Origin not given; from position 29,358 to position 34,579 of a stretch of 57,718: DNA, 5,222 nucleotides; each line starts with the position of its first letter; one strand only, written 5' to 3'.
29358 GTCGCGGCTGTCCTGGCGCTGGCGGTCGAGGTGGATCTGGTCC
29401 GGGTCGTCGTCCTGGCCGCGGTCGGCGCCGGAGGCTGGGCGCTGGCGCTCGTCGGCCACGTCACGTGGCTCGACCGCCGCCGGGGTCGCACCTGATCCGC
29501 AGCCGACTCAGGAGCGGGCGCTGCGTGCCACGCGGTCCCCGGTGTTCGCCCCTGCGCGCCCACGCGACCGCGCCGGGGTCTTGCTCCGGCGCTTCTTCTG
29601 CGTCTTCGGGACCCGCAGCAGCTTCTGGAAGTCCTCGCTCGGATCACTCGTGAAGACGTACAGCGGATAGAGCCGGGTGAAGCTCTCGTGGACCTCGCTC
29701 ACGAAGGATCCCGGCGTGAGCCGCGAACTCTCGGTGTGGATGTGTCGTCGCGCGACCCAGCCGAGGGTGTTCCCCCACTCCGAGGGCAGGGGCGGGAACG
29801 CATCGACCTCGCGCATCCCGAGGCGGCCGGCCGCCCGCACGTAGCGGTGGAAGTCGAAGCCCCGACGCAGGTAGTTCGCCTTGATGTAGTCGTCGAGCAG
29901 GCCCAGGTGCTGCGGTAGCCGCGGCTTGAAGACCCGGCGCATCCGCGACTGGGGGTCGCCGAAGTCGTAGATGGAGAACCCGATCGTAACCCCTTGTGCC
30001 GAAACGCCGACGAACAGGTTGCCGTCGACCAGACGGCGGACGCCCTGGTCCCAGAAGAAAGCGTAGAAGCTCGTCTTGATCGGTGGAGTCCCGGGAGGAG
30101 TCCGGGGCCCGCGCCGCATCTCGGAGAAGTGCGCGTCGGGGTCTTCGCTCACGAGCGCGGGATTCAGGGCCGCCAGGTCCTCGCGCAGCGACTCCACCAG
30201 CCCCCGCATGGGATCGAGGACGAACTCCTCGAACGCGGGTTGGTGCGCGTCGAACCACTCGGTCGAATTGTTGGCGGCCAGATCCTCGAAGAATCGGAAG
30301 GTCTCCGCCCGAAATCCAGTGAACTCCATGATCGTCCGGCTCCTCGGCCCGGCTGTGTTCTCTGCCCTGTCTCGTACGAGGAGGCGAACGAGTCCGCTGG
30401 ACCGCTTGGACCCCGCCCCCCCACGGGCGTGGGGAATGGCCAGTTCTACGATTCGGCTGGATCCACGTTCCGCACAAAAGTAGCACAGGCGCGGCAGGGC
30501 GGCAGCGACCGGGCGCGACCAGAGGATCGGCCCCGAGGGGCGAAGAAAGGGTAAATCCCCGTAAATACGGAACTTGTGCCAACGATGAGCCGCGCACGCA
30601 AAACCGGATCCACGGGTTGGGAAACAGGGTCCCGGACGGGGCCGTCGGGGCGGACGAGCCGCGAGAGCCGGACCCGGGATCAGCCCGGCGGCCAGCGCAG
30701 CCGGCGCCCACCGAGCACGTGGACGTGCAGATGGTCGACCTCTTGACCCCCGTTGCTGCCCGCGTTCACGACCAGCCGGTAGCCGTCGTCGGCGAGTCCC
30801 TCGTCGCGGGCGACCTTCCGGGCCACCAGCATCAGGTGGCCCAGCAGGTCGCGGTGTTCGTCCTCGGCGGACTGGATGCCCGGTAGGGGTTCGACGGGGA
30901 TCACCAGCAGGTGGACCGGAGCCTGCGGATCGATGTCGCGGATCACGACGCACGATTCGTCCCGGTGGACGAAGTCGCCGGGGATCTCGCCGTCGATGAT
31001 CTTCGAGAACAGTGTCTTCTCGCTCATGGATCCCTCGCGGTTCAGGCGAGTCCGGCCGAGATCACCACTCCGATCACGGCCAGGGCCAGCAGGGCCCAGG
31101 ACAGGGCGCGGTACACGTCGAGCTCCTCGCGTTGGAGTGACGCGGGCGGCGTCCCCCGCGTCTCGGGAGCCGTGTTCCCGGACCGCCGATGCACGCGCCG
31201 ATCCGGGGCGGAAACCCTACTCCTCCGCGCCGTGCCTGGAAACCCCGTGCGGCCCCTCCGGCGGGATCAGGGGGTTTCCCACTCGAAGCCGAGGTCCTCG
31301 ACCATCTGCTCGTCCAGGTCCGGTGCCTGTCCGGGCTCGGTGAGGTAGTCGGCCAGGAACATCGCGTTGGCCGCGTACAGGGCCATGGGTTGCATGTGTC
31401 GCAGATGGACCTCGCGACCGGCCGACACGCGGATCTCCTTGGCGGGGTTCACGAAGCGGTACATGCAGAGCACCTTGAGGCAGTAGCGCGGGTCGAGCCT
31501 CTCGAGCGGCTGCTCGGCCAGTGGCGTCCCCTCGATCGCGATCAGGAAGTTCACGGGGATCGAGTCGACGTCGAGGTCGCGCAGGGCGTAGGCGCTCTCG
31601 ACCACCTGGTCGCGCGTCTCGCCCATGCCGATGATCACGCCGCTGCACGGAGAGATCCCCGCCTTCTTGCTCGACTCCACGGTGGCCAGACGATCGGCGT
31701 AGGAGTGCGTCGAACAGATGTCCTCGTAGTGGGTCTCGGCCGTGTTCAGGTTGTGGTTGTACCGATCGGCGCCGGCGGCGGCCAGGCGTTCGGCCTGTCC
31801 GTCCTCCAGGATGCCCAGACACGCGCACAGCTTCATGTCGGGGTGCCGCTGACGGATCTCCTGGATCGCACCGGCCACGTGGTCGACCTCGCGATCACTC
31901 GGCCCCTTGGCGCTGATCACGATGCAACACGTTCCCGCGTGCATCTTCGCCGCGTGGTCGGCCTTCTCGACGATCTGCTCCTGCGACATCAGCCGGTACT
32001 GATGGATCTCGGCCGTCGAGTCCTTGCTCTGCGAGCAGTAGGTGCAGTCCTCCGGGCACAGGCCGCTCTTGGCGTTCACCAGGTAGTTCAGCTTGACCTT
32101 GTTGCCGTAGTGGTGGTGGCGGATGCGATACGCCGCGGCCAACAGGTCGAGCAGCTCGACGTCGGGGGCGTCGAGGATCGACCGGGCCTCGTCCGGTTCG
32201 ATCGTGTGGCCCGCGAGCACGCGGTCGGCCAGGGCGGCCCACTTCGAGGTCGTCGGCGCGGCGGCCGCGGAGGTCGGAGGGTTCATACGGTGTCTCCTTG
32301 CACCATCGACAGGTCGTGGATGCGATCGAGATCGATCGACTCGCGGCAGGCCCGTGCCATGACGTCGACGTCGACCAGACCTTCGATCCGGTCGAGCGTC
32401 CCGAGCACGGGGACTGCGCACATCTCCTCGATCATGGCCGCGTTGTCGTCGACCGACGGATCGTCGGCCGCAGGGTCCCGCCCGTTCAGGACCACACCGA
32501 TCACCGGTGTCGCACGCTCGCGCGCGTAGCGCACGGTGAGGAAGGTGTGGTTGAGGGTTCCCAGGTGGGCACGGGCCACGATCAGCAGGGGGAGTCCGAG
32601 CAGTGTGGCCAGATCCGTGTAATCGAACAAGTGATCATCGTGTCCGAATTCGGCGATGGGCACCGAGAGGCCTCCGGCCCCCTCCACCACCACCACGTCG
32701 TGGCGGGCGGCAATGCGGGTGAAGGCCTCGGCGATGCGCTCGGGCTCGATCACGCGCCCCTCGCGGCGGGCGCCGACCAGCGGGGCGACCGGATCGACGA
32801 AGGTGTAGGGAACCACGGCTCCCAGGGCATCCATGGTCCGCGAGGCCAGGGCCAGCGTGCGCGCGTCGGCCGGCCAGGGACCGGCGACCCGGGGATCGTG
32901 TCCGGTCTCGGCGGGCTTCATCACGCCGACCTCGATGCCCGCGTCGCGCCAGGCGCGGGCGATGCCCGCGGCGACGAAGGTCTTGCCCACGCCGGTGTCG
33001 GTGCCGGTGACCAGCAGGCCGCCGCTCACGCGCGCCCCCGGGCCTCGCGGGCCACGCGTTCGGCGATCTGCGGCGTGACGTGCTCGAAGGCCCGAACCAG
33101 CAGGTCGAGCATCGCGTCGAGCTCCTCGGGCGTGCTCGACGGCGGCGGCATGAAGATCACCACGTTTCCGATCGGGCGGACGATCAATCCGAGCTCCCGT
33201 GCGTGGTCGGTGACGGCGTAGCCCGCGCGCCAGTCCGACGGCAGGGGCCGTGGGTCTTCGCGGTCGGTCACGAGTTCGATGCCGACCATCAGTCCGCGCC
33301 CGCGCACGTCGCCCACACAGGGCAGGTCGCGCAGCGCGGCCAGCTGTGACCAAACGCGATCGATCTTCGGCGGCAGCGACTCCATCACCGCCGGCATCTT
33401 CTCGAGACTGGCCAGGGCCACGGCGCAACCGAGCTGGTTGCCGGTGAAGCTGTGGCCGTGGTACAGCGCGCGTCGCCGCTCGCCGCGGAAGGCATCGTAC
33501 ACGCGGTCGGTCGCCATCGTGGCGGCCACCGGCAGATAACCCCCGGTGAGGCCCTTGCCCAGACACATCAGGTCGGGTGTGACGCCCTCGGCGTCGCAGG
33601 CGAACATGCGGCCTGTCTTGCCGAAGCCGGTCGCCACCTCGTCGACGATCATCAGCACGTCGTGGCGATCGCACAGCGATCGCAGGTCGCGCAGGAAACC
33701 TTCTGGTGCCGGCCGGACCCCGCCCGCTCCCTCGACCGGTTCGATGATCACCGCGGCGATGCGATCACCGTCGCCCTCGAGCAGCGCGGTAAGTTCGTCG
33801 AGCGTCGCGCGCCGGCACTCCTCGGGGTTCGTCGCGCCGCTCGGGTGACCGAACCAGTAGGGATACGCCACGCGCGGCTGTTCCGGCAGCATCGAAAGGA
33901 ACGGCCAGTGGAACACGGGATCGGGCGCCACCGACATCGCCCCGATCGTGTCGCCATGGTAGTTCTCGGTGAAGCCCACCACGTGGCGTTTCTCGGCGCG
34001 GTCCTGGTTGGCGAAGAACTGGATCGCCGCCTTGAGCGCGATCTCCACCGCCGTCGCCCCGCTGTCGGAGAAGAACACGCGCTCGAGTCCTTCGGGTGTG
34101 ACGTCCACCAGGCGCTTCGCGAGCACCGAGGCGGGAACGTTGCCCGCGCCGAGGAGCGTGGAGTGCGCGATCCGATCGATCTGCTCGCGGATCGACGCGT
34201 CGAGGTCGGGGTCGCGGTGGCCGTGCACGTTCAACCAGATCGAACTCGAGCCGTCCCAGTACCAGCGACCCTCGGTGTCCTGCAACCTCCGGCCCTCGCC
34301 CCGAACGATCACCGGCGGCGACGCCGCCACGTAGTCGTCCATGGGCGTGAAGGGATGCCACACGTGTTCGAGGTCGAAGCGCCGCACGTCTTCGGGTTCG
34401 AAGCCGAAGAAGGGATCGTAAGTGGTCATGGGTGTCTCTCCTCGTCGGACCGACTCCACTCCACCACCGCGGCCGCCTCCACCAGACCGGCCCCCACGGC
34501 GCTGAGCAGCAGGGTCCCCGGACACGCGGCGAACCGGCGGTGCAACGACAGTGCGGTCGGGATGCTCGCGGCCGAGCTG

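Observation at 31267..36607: BioZ-type biotin pathway in a non-alphaproteobacterium, built as a mosaic operon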

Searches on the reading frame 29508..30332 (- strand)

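Call 45: search_protein_families(library=pfam, proteins=[window:29508-30332:-], max_evalue=0.000001)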
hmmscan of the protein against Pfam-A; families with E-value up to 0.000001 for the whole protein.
window:29508-30332:- (274 aa): 1 family
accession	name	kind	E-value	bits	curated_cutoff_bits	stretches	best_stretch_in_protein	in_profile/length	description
PF09365.15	DUF2461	-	1.8e-18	67.6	22.8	1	10-227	1-208/208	Conserved hypothetical protein (DUF2461)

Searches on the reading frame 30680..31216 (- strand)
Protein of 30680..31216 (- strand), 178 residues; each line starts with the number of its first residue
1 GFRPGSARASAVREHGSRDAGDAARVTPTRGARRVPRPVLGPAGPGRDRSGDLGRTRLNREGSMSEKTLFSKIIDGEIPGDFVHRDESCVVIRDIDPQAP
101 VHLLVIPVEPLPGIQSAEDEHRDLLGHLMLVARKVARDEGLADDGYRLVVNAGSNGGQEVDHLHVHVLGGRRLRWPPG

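Call 62: search_protein_families(library=ncbifam, proteins=[window:30680-31216:-], max_evalue=0.0001)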
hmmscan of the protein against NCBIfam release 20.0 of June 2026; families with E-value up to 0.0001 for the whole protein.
window:30680-31216:- (178 aa): 2 families
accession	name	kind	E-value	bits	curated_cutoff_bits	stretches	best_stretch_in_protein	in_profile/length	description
NF007965.0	PRK10687.1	equivalog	6e-36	123.1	206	1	64-173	1-110/119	purine nucleoside phosphoramidase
NF045834.1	M_plasma_HinT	exception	6.3e-20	72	130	1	69-168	1-99/102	histidine triad protein HinT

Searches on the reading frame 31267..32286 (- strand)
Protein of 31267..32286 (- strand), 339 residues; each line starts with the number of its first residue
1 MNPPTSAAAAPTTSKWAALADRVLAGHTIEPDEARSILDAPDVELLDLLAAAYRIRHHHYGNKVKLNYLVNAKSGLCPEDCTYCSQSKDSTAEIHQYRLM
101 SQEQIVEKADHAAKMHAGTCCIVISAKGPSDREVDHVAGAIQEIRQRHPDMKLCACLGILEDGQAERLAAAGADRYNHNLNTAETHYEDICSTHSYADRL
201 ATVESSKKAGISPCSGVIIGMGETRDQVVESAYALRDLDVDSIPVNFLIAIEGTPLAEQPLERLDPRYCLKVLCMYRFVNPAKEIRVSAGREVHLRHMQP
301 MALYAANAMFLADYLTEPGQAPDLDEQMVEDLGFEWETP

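Call 4: search_protein_families(library=ncbifam, proteins=[window:31267-32286:-], max_evalue=0.00001)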
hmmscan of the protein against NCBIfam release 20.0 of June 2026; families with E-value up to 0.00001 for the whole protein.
window:31267-32286:- (339 aa): 23 families
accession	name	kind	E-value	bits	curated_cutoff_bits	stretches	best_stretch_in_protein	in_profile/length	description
TIGR00433.2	bioB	equivalog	4.3e-115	384.2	225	1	28-335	2-307/307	biotin synthase BioB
NF006308.0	PRK08508.1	equivalog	6.2e-62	209.3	377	1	64-336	4-274/279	biotin synthase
TIGR03956.1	rSAM_HydE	equivalog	1.6e-21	77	254.6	1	21-282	3-261/340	[FeFe] hydrogenase H-cluster radical SAM maturase HydE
TIGR03910.1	pyrrolys_PylB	equivalog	1.4e-20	73.5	348.2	1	15-287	4-275/347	methylornithine synthase PylB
NF006687.0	PRK09234.1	equivalog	3.6e-13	48.5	1018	1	11-155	474-615/849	bifunctional FO biosynthesis protein CofGH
NF009544.0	PRK12928.1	subfamily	1.4e-12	47.5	210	1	76-245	75-244/300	lipoyl synthase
NF004019.1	PRK05481.1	subfamily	1.6e-12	47.4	203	1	76-244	56-223/286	lipoyl synthase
NF053743.1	LipS2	equivalog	2.2e-12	47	270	1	65-259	23-213/292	LipS2 family lipoyl synthase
TIGR02351.2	thiH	equivalog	2e-11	43.6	380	1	20-298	26-306/364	2-iminoacetate synthase ThiH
TIGR00510.1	lipA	equivalog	4.9e-11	42.5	310.25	1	76-243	72-239/302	lipoyl synthase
TIGR03957.1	rSAM_HmdB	equivalog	5.8e-11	42.1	320.9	1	41-286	14-256/317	5,10-methenyltetrahydromethanopterin hydrogenase cofactor biosynthesis protein HmdB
TIGR01212.1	TIGR01212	equivalog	8.9e-11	41.5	180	1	188-259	154-226/302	tRNA modification radical SAM protein MnmL/YtqA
TIGR03700.1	mena_SCO4494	equivalog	2.5e-10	39.8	434.55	1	20-155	2-132/351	aminofutalosine synthase MqnE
TIGR03551.1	F420_cofH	equivalog_domain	9.8e-10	37.8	374.1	1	32-155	4-123/345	5-amino-6-(D-ribitylamino)uracil--L-tyrosine 4-hydroxyphenyl transferase CofH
NF053790.1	LplA_LipA_fuse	exception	3.8e-09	35.6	800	1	128-243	435-552/606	bifunctional lipoate--protein ligase/lipoyl synthase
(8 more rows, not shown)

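Call 5: search_protein_families(library=pfam, proteins=[window:31267-32286:-], max_evalue=0.00001)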
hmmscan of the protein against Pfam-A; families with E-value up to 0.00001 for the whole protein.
window:31267-32286:- (339 aa): 2 families
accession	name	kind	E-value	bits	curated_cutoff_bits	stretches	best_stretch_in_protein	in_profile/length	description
PF06968.18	BATS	-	2.1e-23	82.7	22.2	1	244-335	1-88/88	Biotin and Thiamin Synthesis associated domain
PF04055.27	Radical_SAM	-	1.2e-20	74.8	29.5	1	76-231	6-162/166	Radical SAM superfamily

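Call 48: search_solved_structures(query=window:31267-32286:-, max_evalue=1e-20)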
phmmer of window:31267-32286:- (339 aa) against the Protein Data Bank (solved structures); distinct sequences matched with E-value up to 1e-20: 3.
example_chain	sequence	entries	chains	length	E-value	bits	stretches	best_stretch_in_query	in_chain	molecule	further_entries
8vdw_A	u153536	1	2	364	2e-65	224.7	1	12-334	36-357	Biotin synthase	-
1r30_A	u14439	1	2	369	2.7e-50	175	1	42-334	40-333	Biotin synthase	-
8vcw_A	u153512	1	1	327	9.4e-49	169.9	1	19-334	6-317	Biotin synthase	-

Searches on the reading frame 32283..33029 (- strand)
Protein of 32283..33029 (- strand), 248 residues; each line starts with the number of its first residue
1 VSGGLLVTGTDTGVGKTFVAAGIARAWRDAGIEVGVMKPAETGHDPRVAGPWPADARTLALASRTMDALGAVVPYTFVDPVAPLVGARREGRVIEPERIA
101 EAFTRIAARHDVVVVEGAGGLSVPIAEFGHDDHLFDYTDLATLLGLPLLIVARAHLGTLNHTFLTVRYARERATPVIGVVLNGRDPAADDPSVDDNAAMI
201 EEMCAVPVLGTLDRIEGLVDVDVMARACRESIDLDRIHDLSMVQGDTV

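Call 4: search_protein_families(library=ncbifam, proteins=[window:32283-33029:-], max_evalue=0.00001)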
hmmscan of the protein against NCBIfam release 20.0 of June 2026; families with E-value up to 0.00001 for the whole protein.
window:32283-33029:- (248 aa): 5 families
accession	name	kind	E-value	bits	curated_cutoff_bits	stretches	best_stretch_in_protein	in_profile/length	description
TIGR00347.1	bioD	equivalog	4.8e-45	153.7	83.3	1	6-182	1-166/166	dethiobiotin synthase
NF001989.1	PRK00784.1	equivalog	8.7e-10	37.8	273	0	97-215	111-225/480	cobyric acid synthase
NF002204.1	PRK01077.1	equivalog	5.6e-08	32.1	254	0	4-38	3-37/420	cobyrinic acid a,c-diamide synthase CobB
NF004167.0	PRK05632.1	equivalog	1.2e-07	30.8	418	1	2-190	2-181/708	phosphate acetyltransferase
TIGR00313.1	cobQ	equivalog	2.8e-07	29.8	309.9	0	97-218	110-227/477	cobyric acid synthase CobQ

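Call 5: search_protein_families(library=pfam, proteins=[window:32283-33029:-], max_evalue=0.00001)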
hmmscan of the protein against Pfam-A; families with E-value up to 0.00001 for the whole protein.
window:32283-33029:- (248 aa): 2 families
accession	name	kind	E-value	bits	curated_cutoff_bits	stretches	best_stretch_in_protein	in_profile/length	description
PF13500.12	AAA_26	-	5e-42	144.4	27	1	4-219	2-195/198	AAA domain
PF01656.29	CbiA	-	9.6e-08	32.5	25.4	1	6-217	2-114/125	CobQ/CobB/MinD/ParA nucleotide binding domain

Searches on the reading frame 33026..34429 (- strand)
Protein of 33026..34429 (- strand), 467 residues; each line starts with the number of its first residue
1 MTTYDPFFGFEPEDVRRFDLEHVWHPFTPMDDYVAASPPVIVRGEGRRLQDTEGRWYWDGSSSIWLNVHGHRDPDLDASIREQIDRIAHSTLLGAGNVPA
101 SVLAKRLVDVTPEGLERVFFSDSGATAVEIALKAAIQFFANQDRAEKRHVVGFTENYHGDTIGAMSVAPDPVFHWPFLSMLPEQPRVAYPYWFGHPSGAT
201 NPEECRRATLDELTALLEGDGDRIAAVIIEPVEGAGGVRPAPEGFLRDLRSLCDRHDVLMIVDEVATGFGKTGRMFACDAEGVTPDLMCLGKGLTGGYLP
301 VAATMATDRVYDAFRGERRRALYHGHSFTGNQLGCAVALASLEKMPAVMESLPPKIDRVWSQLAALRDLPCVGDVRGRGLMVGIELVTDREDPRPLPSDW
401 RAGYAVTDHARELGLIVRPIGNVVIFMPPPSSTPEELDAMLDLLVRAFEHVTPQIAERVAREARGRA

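Call 4: search_protein_families(library=ncbifam, proteins=[window:33026-34429:-], max_evalue=0.00001)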
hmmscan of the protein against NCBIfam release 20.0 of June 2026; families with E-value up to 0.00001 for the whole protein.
window:33026-34429:- (467 aa): 69 families (the best 25 are shown)
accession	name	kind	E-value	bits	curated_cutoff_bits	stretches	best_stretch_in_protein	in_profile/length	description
TIGR00508.1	bioA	equivalog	2.6e-142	474.3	405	1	23-447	1-417/419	adenosylmethionine--8-amino-7-oxononanoate transaminase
NF004624.0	PRK05964.1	equivalog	1.1e-120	403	494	1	13-450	4-424/427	adenosylmethionine--8-amino-7-oxononanoate transaminase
NF005443.0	PRK07030.1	equivalog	3e-116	388.6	729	1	14-447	6-443/451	adenosylmethionine--8-amino-7-oxononanoate transaminase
NF005683.0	PRK07481.1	subfamily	3e-96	323.2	575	1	19-451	10-450/453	hypothetical protein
NF005102.0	PRK06541.1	equivalog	1.5e-93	313.9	574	1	16-448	13-453/460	aspartate aminotransferase family protein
NF005447.0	PRK07036.1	equivalog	1.9e-93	313.7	618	1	14-458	12-462/468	aminotransferase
NF005940.0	PRK07986.1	equivalog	8.8e-89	297.9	625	1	17-449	7-422/429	adenosylmethionine--8-amino-7-oxononanoate transaminase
NF005685.0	PRK07483.1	equivalog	6e-87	292.3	485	1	35-454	10-441/444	aspartate aminotransferase family protein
NF005682.0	PRK07480.1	subfamily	7.7e-87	291.9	510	1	13-455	11-456/459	aminotransferase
NF004767.0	PRK06105.1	subfamily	2.1e-81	273.8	517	1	12-457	5-456/460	aminotransferase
NF004625.0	PRK05965.1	subfamily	8e-81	272.1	729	1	18-452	9-449/460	hypothetical protein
NF041821.1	daptide_amino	equivalog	2.2e-78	263.7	450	1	28-445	5-401/405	daptide-type RiPP biosynthesis aminotransferase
NF005375.0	PRK06917.1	equivalog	6.2e-78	262.5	535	1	35-454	12-442/448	aspartate aminotransferase family protein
NF004426.0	PRK05769.1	equivalog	2e-77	260.9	552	1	33-449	32-438/441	acetyl ornithine aminotransferase family protein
NF005993.0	PRK08117.1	subfamily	2.5e-76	257.1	574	1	40-451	28-430/433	aspartate aminotransferase family protein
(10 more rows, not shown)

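Call 5: search_protein_families(library=pfam, proteins=[window:33026-34429:-], max_evalue=0.00001)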
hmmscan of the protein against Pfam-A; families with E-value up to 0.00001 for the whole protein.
window:33026-34429:- (467 aa): 1 family
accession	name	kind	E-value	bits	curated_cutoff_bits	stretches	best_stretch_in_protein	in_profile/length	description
PF00202.27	Aminotran_3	-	5.2e-99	332.1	30.5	1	40-447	12-402/403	Aminotransferase class-III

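Call 47: search_solved_structures(query=window:33026-34429:-, max_evalue=1e-60)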
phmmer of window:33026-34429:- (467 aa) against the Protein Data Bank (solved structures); distinct sequences matched with E-value up to 1e-60: 35.
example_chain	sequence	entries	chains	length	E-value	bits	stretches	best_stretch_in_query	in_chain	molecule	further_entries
6wnn_A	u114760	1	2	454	1.2e-131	443.2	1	19-452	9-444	Adenosylmethionine-8-amino-7-oxononanoate aminotransferase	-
3dod_A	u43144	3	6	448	1.3e-131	443.1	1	19-452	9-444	Adenosylmethionine-8-amino-7-oxononanoate aminotransferase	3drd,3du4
6zhk_A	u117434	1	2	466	2.8e-121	408.9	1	15-449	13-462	Adenosylmethionine-8-amino-7-oxononanoate aminotransferase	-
6ed7_A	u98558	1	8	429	3.4e-77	263.6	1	16-449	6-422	7,8-diamino-pelargonic acid aminotransferase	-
1s06_A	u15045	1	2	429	8e-76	259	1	16-449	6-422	Adenosylmethionine-8-amino-7-oxononanoate aminotransferase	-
1s0a_A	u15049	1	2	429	8.2e-76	259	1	16-449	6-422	Adenosylmethionine-8-amino-7-oxononanoate aminotransferase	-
1dty_A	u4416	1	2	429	2.1e-75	257.7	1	16-449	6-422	ADENOSYLMETHIONINE-8-AMINO-7-OXONONANOATE AMINOTRANSFERASE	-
1mly_A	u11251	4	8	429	2.1e-75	257.6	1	16-449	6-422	7,8-diamino-pelargonic acid aminotransferase | 7,8-DIAMINOPELARGONIC ACID SYNTHASE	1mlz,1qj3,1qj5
1s07_A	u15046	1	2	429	5.6e-75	256.2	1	16-449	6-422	Adenosylmethionine-8-amino-7-oxononanoate aminotransferase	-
1s09_A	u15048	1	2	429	7.7e-75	255.8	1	16-449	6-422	Adenosylmethionine-8-amino-7-oxononanoate aminotransferase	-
1s08_A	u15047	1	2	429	1e-74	255.4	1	16-449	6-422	Adenosylmethionine-8-amino-7-oxononanoate aminotransferase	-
1mgv_A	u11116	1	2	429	1.5e-74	254.9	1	16-449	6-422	7,8-diamino-pelargonic acid aminotransferase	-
6erk_A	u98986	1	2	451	5.2e-74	253.1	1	16-447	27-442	Aminotransferase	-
5uc7_A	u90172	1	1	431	1.1e-73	251.9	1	15-442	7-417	Adenosylmethionine-8-amino-7-oxononanoate aminotransferase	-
7ug3_A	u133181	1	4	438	2.9e-73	250.6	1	16-442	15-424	Adenosylmethionine-8-amino-7-oxononanoate aminotransferase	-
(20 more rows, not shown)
